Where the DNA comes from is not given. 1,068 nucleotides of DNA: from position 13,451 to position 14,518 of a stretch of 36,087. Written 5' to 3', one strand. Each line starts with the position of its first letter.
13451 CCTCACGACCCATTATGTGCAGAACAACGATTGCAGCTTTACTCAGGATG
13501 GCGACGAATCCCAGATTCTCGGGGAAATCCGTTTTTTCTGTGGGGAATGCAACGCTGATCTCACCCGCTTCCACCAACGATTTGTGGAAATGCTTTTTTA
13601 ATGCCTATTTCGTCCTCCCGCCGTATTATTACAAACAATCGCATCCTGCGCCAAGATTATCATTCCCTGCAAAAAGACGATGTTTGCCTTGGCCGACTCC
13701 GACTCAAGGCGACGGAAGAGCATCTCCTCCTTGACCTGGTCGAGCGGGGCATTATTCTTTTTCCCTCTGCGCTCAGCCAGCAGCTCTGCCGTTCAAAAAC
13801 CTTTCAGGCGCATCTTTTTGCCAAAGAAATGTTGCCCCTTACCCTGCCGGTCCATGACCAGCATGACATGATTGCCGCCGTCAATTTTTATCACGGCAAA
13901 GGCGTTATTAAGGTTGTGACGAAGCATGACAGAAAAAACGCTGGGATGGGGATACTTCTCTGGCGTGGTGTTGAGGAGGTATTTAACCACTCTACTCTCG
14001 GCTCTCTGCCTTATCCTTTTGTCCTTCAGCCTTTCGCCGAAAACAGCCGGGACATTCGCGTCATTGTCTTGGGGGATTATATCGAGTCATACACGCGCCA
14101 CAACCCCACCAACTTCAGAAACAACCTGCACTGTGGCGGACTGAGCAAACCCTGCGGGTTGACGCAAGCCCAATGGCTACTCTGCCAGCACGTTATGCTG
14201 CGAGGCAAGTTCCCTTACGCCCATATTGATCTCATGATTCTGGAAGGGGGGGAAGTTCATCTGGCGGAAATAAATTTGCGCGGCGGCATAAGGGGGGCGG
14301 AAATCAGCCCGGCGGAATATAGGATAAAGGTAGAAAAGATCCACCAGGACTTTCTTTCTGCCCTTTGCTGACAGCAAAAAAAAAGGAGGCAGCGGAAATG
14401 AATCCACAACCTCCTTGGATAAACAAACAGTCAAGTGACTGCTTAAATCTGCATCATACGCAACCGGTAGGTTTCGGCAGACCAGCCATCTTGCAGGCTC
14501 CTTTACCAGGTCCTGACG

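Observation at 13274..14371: Promoter-driven, translationally coupled Zn-ribbon small protein plus RimK-like ATP-grasp ligase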

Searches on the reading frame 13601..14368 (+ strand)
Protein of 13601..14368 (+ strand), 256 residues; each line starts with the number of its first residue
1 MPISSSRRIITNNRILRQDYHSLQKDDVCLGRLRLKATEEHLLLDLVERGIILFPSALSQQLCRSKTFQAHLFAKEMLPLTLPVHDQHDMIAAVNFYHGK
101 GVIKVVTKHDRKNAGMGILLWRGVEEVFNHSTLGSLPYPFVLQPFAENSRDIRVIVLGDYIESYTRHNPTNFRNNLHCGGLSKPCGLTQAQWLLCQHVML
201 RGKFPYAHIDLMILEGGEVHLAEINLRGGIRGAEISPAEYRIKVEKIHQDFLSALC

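Call 3: search_protein_families(library=pfam, proteins=[window:13601-14368:+], max_evalue=0.1)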
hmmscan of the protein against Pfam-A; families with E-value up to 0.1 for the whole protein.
window:13601-14368:+ (256 aa): 2 families
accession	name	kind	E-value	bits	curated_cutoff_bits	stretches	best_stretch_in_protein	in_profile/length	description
PF08443.16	RimK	-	6.9e-07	29.5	21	1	103-233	41-172/188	RimK-like ATP-grasp domain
PF02955.21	GSH-S_ATP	-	0.0037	17.2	23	1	77-199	11-136/175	Prokaryotic glutathione synthetase, ATP-grasp domain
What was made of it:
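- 13601..14371 (+): ATP-grasp ligase of 256 aa, RimK/LysX clade, mildly basic (pI 8.9). Pfam RimK E 6.9e-7 (call 3).
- Checked: The ligase ORF is 13601-14371 (256 aa) and matches Pfam RimK PF08443 at 29.5 bits against a cut-off of 21 (call 3).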

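Call 4: search_protein_families(library=ncbifam, proteins=[window:13601-14368:+], max_evalue=0.1)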
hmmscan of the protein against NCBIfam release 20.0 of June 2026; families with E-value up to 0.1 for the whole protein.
window:13601-14368:+ (256 aa): 6 families
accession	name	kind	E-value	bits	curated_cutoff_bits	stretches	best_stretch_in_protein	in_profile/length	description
TIGR00768.1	rimK_fam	subfamily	5.1e-10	39.2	143.4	1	21-226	43-253/276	RimK family alpha-L-glutamate ligase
NF040720.1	MptN_Meth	equivalog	6.3e-09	35.3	350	1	137-225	174-266/291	tetrahydromethanopterin:alpha-L-glutamate ligase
TIGR02144.1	LysX_arch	equivalog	8.6e-05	21.8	275.6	1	142-191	167-217/281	lysine biosynthesis protein LysX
NF003573.0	PRK05246.1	equivalog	0.00017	20.5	272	1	62-198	121-258/316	glutathione synthase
NF007764.0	PRK10446.1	equivalog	0.016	14.5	331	1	140-234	174-271/300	30S ribosomal protein S6--L-glutamate ligase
TIGR01380.1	glut_syn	equivalog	0.022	13.8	299.05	1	77-200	133-259/312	glutathione synthase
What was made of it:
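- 13601..14371 (+): All NCBIfam equivalogs are far below cut-off (call 4).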

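Call 7: find_homologous_proteins(query=window:13601-14368:+)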
Query window:13601-14368:+ (256 aa): 1282 proteins with E <= 0.001 among 1673 candidates; the best 120 are listed.
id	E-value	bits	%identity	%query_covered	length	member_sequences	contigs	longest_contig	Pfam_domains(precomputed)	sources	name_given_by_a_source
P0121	1.2e-169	580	100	99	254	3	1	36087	PF08443.17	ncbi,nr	ncbi:MAG: hypothetical protein HY885_18520 [Deltaproteobacteria bacterium]|nr:hypothetical protein [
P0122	3.0e-123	428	73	100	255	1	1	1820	PF08443.17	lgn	-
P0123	6.8e-122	424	75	96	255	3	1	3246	PF08443.17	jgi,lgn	jgi:glutathione synthase/RimK-type ligase-like ATP-grasp enzyme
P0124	2.9e-121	422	73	98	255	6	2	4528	PF08443.17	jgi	jgi:ribosomal protein S6--L-glutamate ligase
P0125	2.3e-120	419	74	96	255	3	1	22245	PF08443.17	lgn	-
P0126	2.8e-120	419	71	99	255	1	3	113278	PF08443.17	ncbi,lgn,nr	ncbi:MAG: hypothetical protein KKC76_01250 [Proteobacteria bacterium]|nr:hypothetical protein [Pseud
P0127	3.4e-120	418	72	99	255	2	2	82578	PF08443.17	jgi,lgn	jgi:ribosomal protein S6--L-glutamate ligase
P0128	1.8e-119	416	73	97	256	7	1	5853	PF08443.17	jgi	-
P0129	2.9e-119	415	75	96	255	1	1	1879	PF08443.17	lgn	-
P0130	3.6e-119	415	71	100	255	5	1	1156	PF08443.17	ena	-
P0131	6.5e-119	414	73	96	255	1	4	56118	PF08443.17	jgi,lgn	-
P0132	3.2e-118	412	72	96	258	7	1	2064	PF08443.17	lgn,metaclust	metaclust:\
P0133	2.1e-117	409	70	100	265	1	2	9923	PF08443.17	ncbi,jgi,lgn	-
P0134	3.7e-117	408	71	97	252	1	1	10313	PF08443.17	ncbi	-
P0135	4.4e-117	408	71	97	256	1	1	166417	PF02955.22,PF08443.17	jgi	jgi:ribosomal protein S6--L-glutamate ligase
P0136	1.2e-115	404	70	99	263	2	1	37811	PF08443.17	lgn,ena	-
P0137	1.2e-115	404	72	98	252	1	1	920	PF08443.17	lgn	-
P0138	4.9e-115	402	71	98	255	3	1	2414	PF08443.17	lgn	-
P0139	2.4e-114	399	71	98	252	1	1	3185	PF08443.17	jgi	-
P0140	2.3e-112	393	68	98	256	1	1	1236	PF08443.17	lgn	-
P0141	4.6e-112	392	69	100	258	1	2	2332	PF08443.17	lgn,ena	-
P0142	1.3e-110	387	68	97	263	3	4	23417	PF08443.17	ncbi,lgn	-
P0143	1.2e-109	384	68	96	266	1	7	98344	PF02955.22,PF08443.17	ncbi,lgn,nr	ncbi:MAG: hypothetical protein KQH63_10980 [Desulfobulbaceae bacterium]|nr:hypothetical protein [Des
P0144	4.3e-108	379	66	99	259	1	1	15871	PF08443.17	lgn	-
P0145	2.4e-107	376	68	96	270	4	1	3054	PF08443.17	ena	-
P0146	3.4e-107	376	67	97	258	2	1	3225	PF08443.17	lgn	-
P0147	1.8e-105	370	65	97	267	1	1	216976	PF08443.17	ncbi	ncbi:MAG: hypothetical protein V1706_14185 [Pseudomonadota bacterium]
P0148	2.6e-103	363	66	95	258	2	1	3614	PF02955.22,PF08443.17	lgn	-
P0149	1.1e-101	358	64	97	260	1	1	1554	PF08443.17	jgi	-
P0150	1.1e-101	358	63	97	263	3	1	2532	PF02955.22,PF08443.17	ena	-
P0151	2.4e-99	350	61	99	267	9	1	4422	PF08443.17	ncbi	-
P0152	2.4e-99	350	63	98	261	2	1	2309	PF02955.22,PF08443.17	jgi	-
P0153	3.4e-99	350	64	96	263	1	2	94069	PF02955.22,PF08443.17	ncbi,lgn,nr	ncbi:MAG: hypothetical protein KKB30_08895 [Proteobacteria bacterium]|nr:hypothetical protein [Pseud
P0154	4.8e-99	349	62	100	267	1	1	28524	PF08443.17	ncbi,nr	ncbi:MAG: hypothetical protein U9R66_11750 [Thermodesulfobacteriota bacterium]|nr:hypothetical prote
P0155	3.5e-98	346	63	95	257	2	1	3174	PF08443.17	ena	-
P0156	3.7e-98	346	62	97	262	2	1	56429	PF02955.22,PF08443.17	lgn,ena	-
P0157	7.6e-98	345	63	96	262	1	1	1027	PF02955.22,PF08443.17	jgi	jgi:glutathione synthase/RimK-type ligase-like ATP-grasp enzyme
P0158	3.1e-97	343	64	97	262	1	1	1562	PF08443.17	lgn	-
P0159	6.2e-97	342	61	97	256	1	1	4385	PF08443.17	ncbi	-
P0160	7.9e-97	342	60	99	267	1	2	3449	PF08443.17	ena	-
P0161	3.3e-96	340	62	99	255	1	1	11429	PF08443.17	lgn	-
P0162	3.3e-96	340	63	96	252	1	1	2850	PF08443.17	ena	-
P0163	4.3e-96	339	62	96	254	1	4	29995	PF08443.17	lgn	-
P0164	6.3e-96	339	61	95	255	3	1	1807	PF08443.17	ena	-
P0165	7.1e-96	339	59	99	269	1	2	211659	PF08443.17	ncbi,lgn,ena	-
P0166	2.9e-95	337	62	95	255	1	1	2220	PF08443.17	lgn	-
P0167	3.3e-95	337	61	98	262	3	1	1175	PF08443.17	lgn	-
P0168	1.0e-94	335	60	99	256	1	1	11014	PF08443.17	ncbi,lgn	-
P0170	2.0e-94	334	62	96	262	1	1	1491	PF08443.17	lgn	-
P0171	2.8e-94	334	63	97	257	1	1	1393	PF08443.17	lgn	-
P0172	2.8e-94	334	62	94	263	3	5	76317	PF08443.17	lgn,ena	-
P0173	3.5e-94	333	60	96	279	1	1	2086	PF08443.17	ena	-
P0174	4.0e-94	333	62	96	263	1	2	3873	PF02955.22,PF08443.17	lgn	-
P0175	6.3e-94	332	59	97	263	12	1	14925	PF08443.17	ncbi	-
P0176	6.6e-94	332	59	96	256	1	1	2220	PF08443.17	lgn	-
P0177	1.0e-93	332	60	98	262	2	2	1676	PF02955.22,PF08443.17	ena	-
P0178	1.7e-93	331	60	96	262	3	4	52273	PF08443.17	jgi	jgi:ribosomal protein S6--L-glutamate ligase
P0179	2.9e-93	330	62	95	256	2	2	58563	PF08443.17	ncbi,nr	ncbi:MAG: hypothetical protein KKE17_05240 [Proteobacteria bacterium]|nr:hypothetical protein [Pseud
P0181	1.3e-92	328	58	98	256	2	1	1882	PF02955.22,PF08443.17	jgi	-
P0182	1.4e-92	328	60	96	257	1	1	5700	PF02955.22,PF08443.17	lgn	-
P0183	1.8e-92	328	60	96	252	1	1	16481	PF08443.17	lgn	-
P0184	2.7e-92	327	57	98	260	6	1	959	PF08443.17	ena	-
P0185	2.7e-92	327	60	99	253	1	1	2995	PF08443.17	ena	-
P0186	2.9e-92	327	58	98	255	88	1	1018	PF08443.17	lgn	-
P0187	3.9e-92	327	58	96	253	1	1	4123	PF08443.17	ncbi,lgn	-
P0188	4.7e-92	326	58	98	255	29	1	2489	PF08443.17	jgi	jgi:ribosomal protein S6--L-glutamate ligase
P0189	5.4e-92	326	59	95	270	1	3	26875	PF08443.17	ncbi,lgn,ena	-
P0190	5.4e-92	326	59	96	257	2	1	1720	PF08443.17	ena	-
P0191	6.0e-92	326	59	99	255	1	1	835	PF08443.17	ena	-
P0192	8.5e-92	325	57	97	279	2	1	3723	PF08443.17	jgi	jgi:ribosomal protein S6--L-glutamate ligase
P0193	9.9e-92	325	59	95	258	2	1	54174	PF08443.17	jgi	jgi:ribosomal protein S6--L-glutamate ligase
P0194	1.3e-91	325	57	98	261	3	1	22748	PF02955.22,PF08443.17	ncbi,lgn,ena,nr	ncbi:MAG: hypothetical protein OEV73_01735 [Desulfobulbaceae bacterium]|nr:hypothetical protein [Des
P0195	1.3e-91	325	58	97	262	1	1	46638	PF08443.17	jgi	-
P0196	1.6e-91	324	57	98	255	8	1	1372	PF08443.17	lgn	-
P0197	1.8e-91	324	56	98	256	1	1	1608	PF02955.22,PF08443.17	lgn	-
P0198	2.5e-91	324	59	98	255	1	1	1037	PF02955.22,PF08443.17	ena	-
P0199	3.2e-91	323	58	98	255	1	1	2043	PF08443.17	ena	-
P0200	3.9e-91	323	56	98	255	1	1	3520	PF02955.22,PF08443.17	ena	-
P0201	4.2e-91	323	59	96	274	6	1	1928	PF08443.17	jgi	jgi:ribosomal protein S6--L-glutamate ligase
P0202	4.3e-91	323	58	96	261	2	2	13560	PF02955.22,PF08443.17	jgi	-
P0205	6.2e-91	323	60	96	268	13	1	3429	PF08443.17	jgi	-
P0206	6.3e-91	323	58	98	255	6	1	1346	PF08443.17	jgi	-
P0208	9.6e-91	322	59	96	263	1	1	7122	PF08443.17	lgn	-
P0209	1.0e-90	322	56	98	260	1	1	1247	PF08443.17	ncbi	-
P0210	1.0e-90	322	57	98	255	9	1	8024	PF08443.17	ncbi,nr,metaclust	ncbi:MAG: 30S ribosomal protein S6 modification protein RimK [Desulfobacterales bacterium SG8_35_2]|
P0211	1.2e-90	322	58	98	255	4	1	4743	PF08443.17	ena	-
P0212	1.4e-90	321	61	95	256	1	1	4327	PF08443.17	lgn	-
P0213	1.8e-90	321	60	96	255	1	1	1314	PF02955.22,PF08443.17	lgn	-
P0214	1.9e-90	321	58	96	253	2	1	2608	PF08443.17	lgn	-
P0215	2.1e-90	321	59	98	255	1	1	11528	PF02955.22,PF08443.17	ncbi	-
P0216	2.2e-90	321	58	98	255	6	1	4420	PF08443.17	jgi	-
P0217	2.3e-90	321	59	95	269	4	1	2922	PF08443.17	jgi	jgi:ribosomal protein S6--L-glutamate ligase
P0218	2.4e-90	321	58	99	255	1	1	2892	PF08443.17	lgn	-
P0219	2.4e-90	321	56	98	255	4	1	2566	PF02955.22,PF08443.17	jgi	-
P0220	2.5e-90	321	58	98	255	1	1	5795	PF02955.22,PF08443.17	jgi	-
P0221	3.4e-90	320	59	95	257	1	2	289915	PF08443.17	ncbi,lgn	-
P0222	3.5e-90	320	59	96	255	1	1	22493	PF08443.17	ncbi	ncbi:RimK family alpha-L-glutamate ligase [Thermodesulfobacteriota bacterium]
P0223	3.7e-90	320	58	96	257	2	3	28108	PF08443.17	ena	-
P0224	3.8e-90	320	56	99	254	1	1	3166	PF08443.17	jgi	jgi:glutathione synthase/RimK-type ligase-like ATP-grasp enzyme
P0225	3.8e-90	320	59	96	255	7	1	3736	PF08443.17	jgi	jgi:glutathione synthase/RimK-type ligase-like ATP-grasp enzyme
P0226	3.8e-90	320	59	99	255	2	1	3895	PF08443.17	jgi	jgi:ribosomal protein S6--L-glutamate ligase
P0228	5.0e-90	320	57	96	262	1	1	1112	PF02955.22,PF08443.17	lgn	-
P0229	6.0e-90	319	58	98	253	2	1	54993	PF08443.17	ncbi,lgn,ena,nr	ncbi:MAG: hypothetical protein OEY01_08355 [Desulfobulbaceae bacterium]|nr:hypothetical protein [Des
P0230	6.8e-90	319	56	96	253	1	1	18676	PF02955.22,PF08443.17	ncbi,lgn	-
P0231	6.9e-90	319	57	98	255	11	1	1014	PF08443.17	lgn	-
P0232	8.0e-90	319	58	96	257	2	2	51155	PF02955.22,PF08443.17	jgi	-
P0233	9.4e-90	319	56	98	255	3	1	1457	PF08443.17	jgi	-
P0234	1.1e-89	318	58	98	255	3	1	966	PF08443.17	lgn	-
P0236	1.4e-89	318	56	96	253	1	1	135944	PF02955.22,PF08443.17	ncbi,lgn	ncbi:MAG: RimK family alpha-L-glutamate ligase [Desulfurivibrionaceae bacterium]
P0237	2.6e-89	317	57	97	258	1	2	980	PF08443.17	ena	-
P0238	2.6e-89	317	57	98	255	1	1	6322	PF08443.17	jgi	-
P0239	2.7e-89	317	59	96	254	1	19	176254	PF08443.17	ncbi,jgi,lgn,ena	-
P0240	2.7e-89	317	58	100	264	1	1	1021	PF08443.17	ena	-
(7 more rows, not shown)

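Call 20: find_encoding_contigs(protein=P0121, flank=10000, max_places=1)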
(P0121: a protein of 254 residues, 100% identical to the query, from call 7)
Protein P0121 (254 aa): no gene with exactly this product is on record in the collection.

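Call 25: predict_structure(alignment_id=A2)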
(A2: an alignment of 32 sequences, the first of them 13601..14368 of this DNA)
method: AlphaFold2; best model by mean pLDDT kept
length: 256 residues; sequences in the alignment: 32
mean_pLDDT: 93.9   pTM: 0.90
mean pLDDT of the five models: 93.9, 93.2, 93.2, 92.9, 91.3
residues with pLDDT >= 90: 223; 70-90: 28; 50-70: 2; < 50: 3
segments of 3 or more residues with pLDDT < 50: 1-3
pLDDT, mean of each block of 10 residues (from residue 1): 72 95 96 92 96 97 95 98 98 98 96 82 98 95 96 97 94 81 97 98 98 97 92 95 97 93
secondary structure, 60 per line:
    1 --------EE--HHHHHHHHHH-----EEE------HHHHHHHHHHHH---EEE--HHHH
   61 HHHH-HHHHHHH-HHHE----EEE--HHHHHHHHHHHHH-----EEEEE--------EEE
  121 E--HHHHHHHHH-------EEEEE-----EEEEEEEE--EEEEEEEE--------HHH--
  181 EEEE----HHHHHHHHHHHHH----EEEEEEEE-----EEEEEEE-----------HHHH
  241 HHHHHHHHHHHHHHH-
elements in order: H13-22 E28-30 H37-48 E52-54 H57-64 H66-72 E82-84 H87-99 E105-109 E118-121 H124-132 E140-144 E150-157 E160-167 E181-184 H189-201 E206-213 E219-225 H237-255
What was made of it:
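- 13601..14371 (+): AF2 pLDDT 93.9 (call 25).
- On ATP-grasp superfamily (active enzyme): Model pLDDT 93.9 (call 25).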

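Call 26: search_solved_structures(query=A2, max_evalue=0.01, show_alignments=2)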
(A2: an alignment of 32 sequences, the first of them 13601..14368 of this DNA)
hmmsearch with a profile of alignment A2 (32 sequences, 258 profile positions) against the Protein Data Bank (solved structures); distinct sequences matched with E-value up to 0.01: 7.
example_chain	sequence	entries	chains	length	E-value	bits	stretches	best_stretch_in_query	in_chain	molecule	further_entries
7qys_A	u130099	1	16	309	4.5e-08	35.8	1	50-239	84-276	Probable alpha-L-glutamate ligase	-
5zct_A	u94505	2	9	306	2.7e-07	33.2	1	64-234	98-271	Ribosomal protein S6--L-glutamate ligase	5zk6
4iwx_A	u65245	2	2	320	3e-07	33.1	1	64-234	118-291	Ribosomal protein S6 modification protein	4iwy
7qyr_A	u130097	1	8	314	3e-07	33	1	50-234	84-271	Probable alpha-L-glutamate ligase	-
3vpb_A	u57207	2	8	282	0.00081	21.8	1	140-237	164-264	Putative acetylornithine deacetylase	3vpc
1uc8_A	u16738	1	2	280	0.0068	18.8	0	140-198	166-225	lysine biosynthesis enzyme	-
1uc9_A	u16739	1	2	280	0.007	18.8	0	140-198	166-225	lysine biosynthesis enzyme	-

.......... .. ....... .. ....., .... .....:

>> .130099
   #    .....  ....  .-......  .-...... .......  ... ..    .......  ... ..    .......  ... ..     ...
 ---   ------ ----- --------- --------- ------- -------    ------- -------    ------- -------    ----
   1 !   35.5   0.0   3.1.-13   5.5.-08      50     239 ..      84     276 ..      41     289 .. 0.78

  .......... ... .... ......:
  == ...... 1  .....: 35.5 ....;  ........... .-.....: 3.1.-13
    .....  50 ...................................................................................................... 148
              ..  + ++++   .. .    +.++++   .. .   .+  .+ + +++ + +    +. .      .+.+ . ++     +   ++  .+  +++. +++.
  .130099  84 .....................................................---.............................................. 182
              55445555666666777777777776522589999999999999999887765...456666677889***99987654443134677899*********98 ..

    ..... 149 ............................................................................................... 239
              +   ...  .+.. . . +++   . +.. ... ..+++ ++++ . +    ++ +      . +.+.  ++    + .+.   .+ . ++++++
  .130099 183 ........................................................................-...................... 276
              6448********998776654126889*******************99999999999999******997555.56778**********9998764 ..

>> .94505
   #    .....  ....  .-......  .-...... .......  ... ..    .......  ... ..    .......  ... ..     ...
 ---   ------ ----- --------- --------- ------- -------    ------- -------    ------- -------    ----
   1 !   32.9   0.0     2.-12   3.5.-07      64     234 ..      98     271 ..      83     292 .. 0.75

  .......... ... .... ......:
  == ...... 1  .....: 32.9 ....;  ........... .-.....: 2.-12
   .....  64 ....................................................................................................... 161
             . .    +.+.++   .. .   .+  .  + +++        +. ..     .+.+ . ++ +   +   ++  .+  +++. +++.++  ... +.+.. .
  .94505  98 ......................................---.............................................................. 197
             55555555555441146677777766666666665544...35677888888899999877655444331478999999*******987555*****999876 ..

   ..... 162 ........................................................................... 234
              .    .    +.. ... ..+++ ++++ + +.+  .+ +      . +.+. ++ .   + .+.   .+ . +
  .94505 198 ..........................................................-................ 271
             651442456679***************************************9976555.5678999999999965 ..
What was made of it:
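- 13601..14371 (+): Profile search of PDB: RimK E 4.5e-8, ArgX 8e-4 (call 26).
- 13922..13924 (+): Codon for K108, invariant in the conserved stretch that reads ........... in the window (consensus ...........); inferred ATP-binding lysine. The assignment rests on alignment to RimK (call 26) and general knowledge of ATP-grasp enzymes; it is an inference.
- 14114..14140 (+): F172-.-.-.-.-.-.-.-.180, equivalent to the RimK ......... substrate/phosphate loop. The motif aligns with RimK in call 26.
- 14228..14275 (+): D210 ... E223-I-N225, the inferred Mg-binding triad of the ATP-grasp active site. They align with RimK D...E-x-N (call 26).
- On Graspetide RiPP system: No macrocyclase appears in the PDB profile search (call 26).
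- Closest known: RimK, the ribosomal protein S6 C-terminal L-glutamate ligase. Same: RimK is the best sequence-profile match in PDB (7qys E 4.5e-8, 5zct 2.7e-7, call 26).
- The best sequence-profile hits in PDB are RimK and ArgX/LysX only (call 26). No graspetide ligase appears in the PDB profile search (call 26).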

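Call 48: find_related_loci(query=A2, collection=metagenome_contigs, flank=3000)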
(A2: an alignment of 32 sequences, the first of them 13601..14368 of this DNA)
Query A2 (256 aa) in metagenome_contigs; peptide patterns used: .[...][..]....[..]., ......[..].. (x = any residue, [..] = any of these).
352 stretches matched a pattern; 316 encode a relative of the query (tblastn E <= 1e-3); the best 80 are kept; 80 distinct loci.
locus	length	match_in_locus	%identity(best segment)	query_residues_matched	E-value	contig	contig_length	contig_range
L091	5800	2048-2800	73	4-254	4e-126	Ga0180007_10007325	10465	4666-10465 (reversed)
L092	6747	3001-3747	71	6-254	1e-122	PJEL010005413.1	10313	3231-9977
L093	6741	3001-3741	71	8-254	5e-121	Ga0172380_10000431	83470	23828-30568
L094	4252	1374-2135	72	1-254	6e-121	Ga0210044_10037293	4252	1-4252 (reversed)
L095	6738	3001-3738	68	8-253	4e-112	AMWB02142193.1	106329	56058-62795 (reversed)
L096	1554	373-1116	64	8-255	2e-116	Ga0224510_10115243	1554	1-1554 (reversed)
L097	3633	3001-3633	75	9-219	2e-108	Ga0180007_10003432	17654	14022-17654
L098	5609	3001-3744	62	8-255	3e-103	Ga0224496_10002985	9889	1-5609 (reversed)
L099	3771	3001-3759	60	1-253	2e-102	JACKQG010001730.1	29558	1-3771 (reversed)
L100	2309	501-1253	63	5-255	4e-105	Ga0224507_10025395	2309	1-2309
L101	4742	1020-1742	62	13-253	6e-101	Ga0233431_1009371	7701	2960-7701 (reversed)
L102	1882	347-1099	58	5-255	1e-105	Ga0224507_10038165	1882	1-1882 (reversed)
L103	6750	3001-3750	59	3-252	2e-99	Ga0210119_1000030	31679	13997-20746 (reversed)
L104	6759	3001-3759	57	3-255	4e-98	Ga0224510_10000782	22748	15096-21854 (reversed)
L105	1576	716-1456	59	3-249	8e-104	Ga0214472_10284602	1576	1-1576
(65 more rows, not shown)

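Call 62: search_protein_families(library=padloc, proteins=[window:13601-14368:+], max_evalue=0.01)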
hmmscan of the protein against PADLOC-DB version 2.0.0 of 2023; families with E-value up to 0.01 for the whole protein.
window:13601-14368:+ (256 aa): 0 families
